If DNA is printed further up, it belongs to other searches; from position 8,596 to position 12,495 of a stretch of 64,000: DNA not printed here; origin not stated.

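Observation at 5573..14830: Translationally coupled four-gene operon: giant TPR protein, BNR-PP2C sensor, small coiled-coil protein, NahK-like sugar kinase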

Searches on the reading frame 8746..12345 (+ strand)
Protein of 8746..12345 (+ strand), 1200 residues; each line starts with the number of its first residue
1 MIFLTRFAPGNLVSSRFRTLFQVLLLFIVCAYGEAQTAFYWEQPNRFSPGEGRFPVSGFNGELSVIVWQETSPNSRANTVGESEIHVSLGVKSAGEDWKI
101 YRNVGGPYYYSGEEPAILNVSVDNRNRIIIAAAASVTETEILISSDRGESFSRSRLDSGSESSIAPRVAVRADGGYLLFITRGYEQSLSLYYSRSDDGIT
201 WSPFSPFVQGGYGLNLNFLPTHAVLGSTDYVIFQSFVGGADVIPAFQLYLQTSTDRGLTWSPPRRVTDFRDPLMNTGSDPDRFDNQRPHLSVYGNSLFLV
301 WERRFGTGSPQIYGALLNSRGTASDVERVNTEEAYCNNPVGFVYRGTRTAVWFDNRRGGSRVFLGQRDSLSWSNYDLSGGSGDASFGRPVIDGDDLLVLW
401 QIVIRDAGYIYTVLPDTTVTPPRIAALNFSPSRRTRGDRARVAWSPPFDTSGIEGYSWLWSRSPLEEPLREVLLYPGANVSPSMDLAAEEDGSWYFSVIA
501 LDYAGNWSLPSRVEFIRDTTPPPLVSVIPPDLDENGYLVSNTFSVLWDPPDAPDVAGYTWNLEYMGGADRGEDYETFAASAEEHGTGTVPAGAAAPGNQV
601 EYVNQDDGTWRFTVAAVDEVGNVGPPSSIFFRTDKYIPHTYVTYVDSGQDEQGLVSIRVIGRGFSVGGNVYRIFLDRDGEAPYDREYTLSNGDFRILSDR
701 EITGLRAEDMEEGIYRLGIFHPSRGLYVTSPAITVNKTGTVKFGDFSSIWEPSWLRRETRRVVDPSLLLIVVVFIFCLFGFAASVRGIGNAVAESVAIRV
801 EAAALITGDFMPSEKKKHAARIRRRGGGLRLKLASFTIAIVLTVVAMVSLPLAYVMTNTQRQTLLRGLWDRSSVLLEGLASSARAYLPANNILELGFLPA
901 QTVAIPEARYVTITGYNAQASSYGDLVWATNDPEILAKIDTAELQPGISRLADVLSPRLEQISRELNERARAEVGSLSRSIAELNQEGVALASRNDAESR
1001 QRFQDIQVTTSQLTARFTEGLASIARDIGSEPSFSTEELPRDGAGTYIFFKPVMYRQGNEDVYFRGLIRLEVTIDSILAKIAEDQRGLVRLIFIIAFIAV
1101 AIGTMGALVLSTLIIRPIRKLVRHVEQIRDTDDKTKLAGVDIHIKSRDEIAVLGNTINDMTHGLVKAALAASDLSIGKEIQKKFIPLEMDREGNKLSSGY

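Call 49: search_protein_representatives(protein=window:8746-12345:+)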
Query: 1200 residues. Proteins with E-value up to 0.001 (for the whole library): 885; up to 1e-10: 462; up to 1e-30: 272. The best 150 are listed.
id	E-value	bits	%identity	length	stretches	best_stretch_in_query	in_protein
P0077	0.0e+00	1431.3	56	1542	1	24-1200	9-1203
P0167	0.0e+00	1170.0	53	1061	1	14-1034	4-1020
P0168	6.1e-274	928.2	55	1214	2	712-1199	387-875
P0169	6.2e-274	928.2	40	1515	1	23-1199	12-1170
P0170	1.3e-272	923.8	41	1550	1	13-1199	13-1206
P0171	2.7e-267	906.2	43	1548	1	23-1199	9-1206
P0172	2.9e-266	902.8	42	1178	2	408-1137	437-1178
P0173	6.8e-260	881.7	41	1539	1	20-1199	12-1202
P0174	9.2e-255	864.7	41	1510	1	26-1199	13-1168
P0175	3.3e-253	859.6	41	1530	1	28-1198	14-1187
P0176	1.8e-247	840.6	46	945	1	319-1200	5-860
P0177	2.5e-247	840.0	41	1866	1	20-1190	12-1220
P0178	1.4e-246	837.5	41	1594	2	601-1200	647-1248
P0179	1.3e-244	831.1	42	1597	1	15-1199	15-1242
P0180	7.3e-243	825.3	40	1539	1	14-1199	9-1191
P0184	5.8e-232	789.2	36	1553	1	21-1191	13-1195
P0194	7.2e-223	759.1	40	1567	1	26-1199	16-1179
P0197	1.8e-216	737.9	38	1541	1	24-1197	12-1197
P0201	2.7e-211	720.7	40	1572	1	35-1197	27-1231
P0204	6.3e-209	712.9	35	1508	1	23-1199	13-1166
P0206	5.7e-208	709.7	39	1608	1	24-1194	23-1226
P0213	8.5e-199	679.3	36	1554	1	37-1199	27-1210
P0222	3.8e-188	644.1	33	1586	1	23-1199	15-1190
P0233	3.4e-176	604.5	34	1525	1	20-1197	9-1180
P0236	9.9e-174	596.3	34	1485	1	22-1199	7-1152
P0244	5.1e-168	577.4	32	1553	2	599-1199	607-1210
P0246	3.0e-167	574.8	34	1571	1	37-1199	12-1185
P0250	1.9e-163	562.3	31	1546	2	601-1193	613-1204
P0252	5.6e-162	557.4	31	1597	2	588-1199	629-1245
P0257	5.4e-160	550.8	32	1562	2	598-1196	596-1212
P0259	2.1e-156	538.9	32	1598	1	17-1195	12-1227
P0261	2.9e-155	535.1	31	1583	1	19-1193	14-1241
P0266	7.0e-151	520.6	34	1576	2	20-916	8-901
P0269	1.1e-149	516.6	31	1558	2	600-1195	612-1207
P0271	4.3e-149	514.7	34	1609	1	48-1197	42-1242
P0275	3.6e-145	501.7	32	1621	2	598-1196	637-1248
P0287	3.6e-138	478.5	31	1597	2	18-1147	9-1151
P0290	5.9e-136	471.2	30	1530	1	45-1198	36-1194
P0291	7.0e-136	471.0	32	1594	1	16-1197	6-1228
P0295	1.5e-129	450.0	36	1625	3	410-1188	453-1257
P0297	3.7e-126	438.8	33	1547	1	19-1195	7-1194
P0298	2.2e-125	436.2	30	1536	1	25-1197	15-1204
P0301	2.7e-122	426.0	30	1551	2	597-1190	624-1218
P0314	4.0e-105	369.1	32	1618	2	15-952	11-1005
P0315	3.7e-104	365.9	30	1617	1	25-1189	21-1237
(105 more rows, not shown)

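Call 50: list_cluster_members(proteins=[P0169, P0184, P0204, P0222, P0236, P0250, P0261, P0290, P0298, P0315])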
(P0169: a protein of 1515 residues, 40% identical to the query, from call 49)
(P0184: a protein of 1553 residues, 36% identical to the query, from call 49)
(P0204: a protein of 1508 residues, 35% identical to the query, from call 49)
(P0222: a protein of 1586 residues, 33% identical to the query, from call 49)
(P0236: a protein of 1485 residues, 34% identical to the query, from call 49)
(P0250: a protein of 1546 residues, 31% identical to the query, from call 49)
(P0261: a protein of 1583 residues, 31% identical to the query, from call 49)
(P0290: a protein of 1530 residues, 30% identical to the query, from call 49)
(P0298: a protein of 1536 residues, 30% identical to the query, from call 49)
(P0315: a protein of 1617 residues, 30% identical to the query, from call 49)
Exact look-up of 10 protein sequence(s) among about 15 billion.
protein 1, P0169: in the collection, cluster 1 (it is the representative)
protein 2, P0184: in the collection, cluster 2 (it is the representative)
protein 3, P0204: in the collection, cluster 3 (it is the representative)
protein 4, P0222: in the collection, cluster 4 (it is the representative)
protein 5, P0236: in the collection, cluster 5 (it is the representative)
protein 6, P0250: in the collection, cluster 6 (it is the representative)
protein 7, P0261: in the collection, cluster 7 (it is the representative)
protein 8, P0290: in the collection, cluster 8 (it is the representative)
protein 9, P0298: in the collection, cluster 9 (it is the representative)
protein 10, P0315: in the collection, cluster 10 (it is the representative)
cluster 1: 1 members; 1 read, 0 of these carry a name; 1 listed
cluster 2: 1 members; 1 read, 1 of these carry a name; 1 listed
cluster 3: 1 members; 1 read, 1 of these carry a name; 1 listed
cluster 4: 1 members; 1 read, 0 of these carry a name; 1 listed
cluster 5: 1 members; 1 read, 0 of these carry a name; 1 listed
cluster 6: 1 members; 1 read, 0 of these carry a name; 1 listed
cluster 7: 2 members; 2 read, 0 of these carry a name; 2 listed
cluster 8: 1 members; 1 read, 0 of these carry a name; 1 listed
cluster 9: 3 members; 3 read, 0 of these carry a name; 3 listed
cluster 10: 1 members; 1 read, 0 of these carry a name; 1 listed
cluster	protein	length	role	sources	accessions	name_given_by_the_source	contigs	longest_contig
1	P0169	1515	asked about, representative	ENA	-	-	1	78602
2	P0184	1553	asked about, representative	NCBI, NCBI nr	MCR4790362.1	MAG: SpoIIE family protein phosphatase [Treponemataceae bacterium] | SpoIIE family protein phosphatase [Treponemataceae bacterium]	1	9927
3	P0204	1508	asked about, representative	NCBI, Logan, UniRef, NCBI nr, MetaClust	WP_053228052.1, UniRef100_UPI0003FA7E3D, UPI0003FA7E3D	SpoIIE family protein phosphatase [Spirochaeta cellobiosiphila] | SpoIIE family protein phosphatase n=1 Tax=Spirochaeta cellobiosiphila TaxID=504483 ... | status=active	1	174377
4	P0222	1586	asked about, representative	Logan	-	-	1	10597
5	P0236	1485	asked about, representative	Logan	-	-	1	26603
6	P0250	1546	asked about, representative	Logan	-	-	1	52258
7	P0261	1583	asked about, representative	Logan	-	-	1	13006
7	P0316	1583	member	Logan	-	-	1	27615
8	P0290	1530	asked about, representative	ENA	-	-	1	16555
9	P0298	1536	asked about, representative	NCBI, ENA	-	-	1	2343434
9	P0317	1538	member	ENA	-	-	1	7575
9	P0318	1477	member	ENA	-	-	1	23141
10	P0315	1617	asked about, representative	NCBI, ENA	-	-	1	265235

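Call 52: find_encoding_contigs(protein=P0298, flank=8000, max_places=1)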
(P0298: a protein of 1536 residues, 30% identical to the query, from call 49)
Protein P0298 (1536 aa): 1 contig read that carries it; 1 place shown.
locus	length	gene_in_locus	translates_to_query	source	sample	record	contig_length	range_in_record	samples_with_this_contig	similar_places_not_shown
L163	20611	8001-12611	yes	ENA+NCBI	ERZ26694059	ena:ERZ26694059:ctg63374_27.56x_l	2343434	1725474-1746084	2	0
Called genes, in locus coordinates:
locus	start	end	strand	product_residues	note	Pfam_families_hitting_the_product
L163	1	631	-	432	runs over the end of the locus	PF00988:CPSase_sm_chain, PF00117:GATase, PF07722:Peptidase_C26 (faint)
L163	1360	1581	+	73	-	-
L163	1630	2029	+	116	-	-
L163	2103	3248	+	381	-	PF00265:TK (weak)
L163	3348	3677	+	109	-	PF12844:HTH_19 (weak), PF13560:HTH_31 (weak)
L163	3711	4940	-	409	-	PF03687:UPF0164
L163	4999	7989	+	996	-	PF27421:TP_0855_helical, PF27427:TP_0855_C (weak)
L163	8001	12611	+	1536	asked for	PF07228:SpoIIE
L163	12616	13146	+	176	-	-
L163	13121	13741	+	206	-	PF02643:DUF192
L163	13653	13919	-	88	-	PF02609:Exonuc_VII_S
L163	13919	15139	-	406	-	PF13742:tRNA_anti_2, PF01336:tRNA_anti-codon, PF02601:Exonuc_VII_L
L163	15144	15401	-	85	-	-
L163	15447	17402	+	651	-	PF07581:Glug (faint)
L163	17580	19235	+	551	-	-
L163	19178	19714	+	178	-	-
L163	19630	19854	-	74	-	-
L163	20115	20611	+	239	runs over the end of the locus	-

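Call 53: find_encoding_contigs(protein=P0204, flank=8000, max_places=1)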
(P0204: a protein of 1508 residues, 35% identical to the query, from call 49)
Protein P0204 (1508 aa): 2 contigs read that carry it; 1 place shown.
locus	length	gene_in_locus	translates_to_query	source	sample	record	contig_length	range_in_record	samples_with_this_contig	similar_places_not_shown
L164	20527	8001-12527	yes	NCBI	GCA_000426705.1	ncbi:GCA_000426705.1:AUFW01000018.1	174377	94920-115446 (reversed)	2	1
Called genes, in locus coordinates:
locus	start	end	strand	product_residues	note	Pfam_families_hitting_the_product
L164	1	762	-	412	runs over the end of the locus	PF13414:TPR_11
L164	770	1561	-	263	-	PF11551:Omp28 (weak)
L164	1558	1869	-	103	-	-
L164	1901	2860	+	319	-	PF13606:Ank_3 (faint), PF24521:Ank_KRIT1 (faint), PF00023:Ank (faint), PF12796:Ank_2, PF13857:Ank_5 (faint), PF13637:Ank_4 (weak), PF12796:Ank_2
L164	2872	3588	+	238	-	-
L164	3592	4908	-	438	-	PF03687:UPF0164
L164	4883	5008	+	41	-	-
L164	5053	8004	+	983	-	PF27421:TP_0855_helical, PF27427:TP_0855_C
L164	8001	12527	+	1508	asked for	PF00672:HAMP (faint), PF07228:SpoIIE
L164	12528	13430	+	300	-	-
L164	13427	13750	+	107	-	PF12773:DZR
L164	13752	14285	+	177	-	-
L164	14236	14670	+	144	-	PF02643:DUF192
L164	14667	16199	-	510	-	-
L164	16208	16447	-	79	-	PF02609:Exonuc_VII_S, PF10241:KxDL (weak)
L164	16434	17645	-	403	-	PF13742:tRNA_anti_2, PF01336:tRNA_anti-codon, PF02601:Exonuc_VII_L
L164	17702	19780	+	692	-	PF09371:Tex_N, PF22706:Tex_central_region, PF16921:Tex_YqgF, PF14639:YqgF (weak), PF12836:HHH_3, PF17674:HHH_9, PF00575:S1, PF23459:S1_RRP5, +1 more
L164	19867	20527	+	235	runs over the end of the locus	PF02592:Vut_1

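Call 55: list_cluster_members(proteins=[P0244, P0252, P0257, P0259, P0269, P0275, P0287, P0291, P0301, P0314])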
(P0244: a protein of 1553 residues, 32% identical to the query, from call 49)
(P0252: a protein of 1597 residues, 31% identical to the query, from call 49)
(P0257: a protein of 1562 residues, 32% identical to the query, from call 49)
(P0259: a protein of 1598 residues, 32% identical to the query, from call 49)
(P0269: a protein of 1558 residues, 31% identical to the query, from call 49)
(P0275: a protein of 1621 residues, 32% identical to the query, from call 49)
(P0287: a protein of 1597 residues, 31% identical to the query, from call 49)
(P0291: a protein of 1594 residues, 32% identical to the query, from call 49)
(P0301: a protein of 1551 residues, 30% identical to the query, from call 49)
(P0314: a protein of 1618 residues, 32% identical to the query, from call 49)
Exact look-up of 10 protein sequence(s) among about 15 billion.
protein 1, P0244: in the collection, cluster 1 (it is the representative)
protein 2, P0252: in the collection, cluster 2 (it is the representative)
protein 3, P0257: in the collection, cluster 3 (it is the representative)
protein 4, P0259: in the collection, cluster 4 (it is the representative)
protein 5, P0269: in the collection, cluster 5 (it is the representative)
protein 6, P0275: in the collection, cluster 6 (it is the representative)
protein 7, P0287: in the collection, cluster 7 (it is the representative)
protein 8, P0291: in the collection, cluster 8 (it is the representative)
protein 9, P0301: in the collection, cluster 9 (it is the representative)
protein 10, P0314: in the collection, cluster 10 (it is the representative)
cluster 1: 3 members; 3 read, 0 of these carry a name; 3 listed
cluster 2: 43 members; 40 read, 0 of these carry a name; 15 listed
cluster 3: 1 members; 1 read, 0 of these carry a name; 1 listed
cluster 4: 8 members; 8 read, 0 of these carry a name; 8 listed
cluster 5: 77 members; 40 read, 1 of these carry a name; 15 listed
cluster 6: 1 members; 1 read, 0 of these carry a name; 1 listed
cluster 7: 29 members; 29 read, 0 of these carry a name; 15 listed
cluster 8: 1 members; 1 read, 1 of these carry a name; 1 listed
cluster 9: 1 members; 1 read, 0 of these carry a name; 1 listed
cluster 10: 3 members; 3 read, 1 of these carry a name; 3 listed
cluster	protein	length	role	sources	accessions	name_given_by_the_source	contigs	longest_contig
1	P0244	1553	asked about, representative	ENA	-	-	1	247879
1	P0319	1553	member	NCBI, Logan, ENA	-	-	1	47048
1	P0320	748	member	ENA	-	-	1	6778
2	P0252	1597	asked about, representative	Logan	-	-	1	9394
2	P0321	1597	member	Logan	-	-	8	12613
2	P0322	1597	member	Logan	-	-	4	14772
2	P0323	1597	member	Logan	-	-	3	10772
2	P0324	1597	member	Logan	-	-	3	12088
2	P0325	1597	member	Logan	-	-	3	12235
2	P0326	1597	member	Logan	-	-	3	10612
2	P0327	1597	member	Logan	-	-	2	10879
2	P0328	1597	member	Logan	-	-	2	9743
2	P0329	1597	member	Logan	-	-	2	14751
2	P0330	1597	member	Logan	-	-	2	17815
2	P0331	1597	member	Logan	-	-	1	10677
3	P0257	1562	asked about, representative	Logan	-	-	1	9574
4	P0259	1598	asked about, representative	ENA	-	-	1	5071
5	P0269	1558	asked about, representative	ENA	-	-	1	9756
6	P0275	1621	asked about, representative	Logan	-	-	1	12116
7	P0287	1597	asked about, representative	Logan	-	-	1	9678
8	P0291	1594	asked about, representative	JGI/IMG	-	HAMP domain-containing protein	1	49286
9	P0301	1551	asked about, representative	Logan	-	-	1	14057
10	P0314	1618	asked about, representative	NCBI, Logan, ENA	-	-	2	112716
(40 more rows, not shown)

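Call 57: predict_structure(alignment_id=A1)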
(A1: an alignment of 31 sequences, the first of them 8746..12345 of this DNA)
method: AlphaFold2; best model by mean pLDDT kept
length: 1200 residues; sequences in the alignment: 31
mean_pLDDT: 75.4   pTM: 0.46
mean pLDDT of the five models: 75.4, 71.0, 69.8, 69.3, 67.6
residues with pLDDT >= 90: 270; 70-90: 565; 50-70: 221; < 50: 144
segments of 3 or more residues with pLDDT < 50: 1-14, 31-37, 737-748, 751-764, 783-828, 885-897, 1058-1060, 1171-1200
pLDDT, mean of each block of 10 residues (from residue 1): 36 52 69 48 85 90 91 66 86 88 90 87 93 91 93 88 85 93 75 91 86 75 92 78 79 91 89 83 91 91 86 89 87 80 88 80 84 80 81 81 86 85 93 90 88 90 93 78 89 95 89 93 91 82 88 88 79 80 76 83 82 91 90 71 77 77 79 84 85 84 82 84 83 60 40 41 48 60 45 38 37 44 47 67 72 73 78 72 51 46 70 69 69 84 81 78 76 77 79 78 80 70 66 66 75 60 69 81 76 74 65 61 64 63 59 68 63 39 37 38
secondary structure, 60 per line:
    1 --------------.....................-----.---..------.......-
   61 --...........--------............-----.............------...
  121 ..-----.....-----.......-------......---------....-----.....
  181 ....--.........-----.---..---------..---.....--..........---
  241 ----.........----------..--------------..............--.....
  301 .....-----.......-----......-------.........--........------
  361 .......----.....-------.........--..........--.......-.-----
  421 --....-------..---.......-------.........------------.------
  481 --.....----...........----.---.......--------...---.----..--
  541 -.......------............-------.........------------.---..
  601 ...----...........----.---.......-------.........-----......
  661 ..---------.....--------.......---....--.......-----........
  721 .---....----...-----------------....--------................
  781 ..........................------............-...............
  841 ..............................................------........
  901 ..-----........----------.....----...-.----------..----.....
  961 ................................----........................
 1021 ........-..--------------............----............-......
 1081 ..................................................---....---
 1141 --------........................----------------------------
elements in order (helices of 4 or more, strands of 3 or more residues): H15-35 E53-59 E63-73 E82-93 E99-111 E118-122 E128-132 E138-144 E152-157 E167-170 E176-184 E187-195 E221-225 E228-237 E245-253 E283-293 E296-305 E311-317 E323-328 E336-344 E347-354 E361-367 E372-376 E384-392 E395-404 E407-413 E423-426 E439-445 E453-461 E483-487 E492-502 E511-517 E526-528 E542-548 E555-566 H574-582 E599-603 E608-618 E627-633 E641-649 E655-662 E672-676 E685-688 E695-698 E701-707 E713-721 E725-728 E733-735 H753-756 H765-806 H813-824 H826-886 H893-902 E908-915 E926-930 H956-992 H997-1028 E1046-1057 E1062-1073 H1075-1130 H1134-1137 H1149-1172
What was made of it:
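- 8746..13371 (+): 1541-aa membrane sensor phosphatase. Window coordinates: signal/anchor 8788-8850; BNR beta-propeller 8863-9990; three Ig-like sandwiches 10003-10950; TM1 11041-11109; basic cytoplasmic loop; TM2 11245-11316; second periplasmic alpha/beta domain 11353-12000; TM3 12007-12081; HAMP 12073-12237; PP2C/SpoIIE 12394-13368. AF2 model (call 57).
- On Sialidase (GH33) / BNR propeller: All-beta model with pLDDT 80-93 over residues 40-415 (call 57).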

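Call 59: find_homologous_proteins(query=A3, max_evalue=0.001)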
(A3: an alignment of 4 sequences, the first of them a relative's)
Query A3 (4 sequences) (996 aa, profile of the alignment): 2 proteins with E <= 0.001 among 8000 candidates.
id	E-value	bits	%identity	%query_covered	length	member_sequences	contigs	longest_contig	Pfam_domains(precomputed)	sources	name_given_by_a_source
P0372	0.0e+0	1245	91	100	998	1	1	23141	PF27427.1,PF27421.1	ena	-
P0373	1.0e-28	118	26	25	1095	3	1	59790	PF27421.1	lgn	-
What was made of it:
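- Tried and rejected: A profile search with distant TP0855-like proteins returned only 2 hits, so that search was wasted (call 59).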
